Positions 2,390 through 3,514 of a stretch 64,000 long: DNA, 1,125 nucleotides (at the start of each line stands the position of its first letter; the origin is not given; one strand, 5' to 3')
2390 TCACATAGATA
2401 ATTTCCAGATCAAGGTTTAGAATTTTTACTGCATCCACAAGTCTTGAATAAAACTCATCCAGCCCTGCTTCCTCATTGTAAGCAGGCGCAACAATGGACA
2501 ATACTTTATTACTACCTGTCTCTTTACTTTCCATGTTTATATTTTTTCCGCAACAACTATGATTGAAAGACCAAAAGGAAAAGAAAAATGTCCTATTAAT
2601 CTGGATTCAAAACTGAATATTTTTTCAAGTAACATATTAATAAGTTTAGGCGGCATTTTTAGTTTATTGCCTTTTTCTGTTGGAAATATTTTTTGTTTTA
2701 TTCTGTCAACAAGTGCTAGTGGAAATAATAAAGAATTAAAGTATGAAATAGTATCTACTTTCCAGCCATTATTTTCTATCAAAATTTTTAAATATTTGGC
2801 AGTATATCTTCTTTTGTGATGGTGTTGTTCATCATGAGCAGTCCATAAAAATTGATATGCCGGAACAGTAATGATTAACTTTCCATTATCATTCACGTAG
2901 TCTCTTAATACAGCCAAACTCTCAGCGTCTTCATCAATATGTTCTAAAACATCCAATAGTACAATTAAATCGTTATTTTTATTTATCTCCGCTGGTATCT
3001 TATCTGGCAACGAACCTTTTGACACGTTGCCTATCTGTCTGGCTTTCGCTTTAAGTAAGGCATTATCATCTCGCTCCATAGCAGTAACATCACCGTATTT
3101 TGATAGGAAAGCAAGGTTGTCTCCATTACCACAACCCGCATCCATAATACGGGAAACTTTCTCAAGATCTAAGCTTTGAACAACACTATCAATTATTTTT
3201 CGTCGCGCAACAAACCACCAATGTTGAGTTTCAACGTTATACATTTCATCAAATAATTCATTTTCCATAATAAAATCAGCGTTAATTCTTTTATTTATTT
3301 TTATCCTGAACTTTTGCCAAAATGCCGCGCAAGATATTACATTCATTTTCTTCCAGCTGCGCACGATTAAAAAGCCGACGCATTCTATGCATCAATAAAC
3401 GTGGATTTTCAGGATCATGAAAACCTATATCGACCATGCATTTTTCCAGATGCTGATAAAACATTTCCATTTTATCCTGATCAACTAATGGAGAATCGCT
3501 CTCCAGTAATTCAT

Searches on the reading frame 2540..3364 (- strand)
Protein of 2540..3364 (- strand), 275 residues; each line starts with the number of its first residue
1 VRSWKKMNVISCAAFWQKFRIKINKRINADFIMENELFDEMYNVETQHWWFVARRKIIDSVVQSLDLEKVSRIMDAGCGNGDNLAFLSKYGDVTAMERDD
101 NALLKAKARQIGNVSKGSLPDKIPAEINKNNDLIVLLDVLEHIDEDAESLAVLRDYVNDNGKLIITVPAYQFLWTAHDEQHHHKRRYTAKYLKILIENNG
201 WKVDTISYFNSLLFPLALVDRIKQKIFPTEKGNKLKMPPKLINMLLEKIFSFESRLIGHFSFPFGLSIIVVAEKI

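Call 51: search_protein_families(library=pfam, proteins=[window:2540-3364:-], max_evalue=0.00001)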
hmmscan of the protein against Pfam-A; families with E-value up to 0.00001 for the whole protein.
window:2540-3364:- (275 aa): 3 families
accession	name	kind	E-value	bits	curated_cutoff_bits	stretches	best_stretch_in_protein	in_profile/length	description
PF13489.12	Methyltransf_23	-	5.1e-12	46.3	27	1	55-204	7-162/164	Methyltransferase domain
PF08242.18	Methyltransf_12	-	1e-08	36.2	30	1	74-163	1-98/98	Methyltransferase domain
PF08241.18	Methyltransf_11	-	1.2e-06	29.5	21.2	1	75-165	2-95/95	Methyltransferase domain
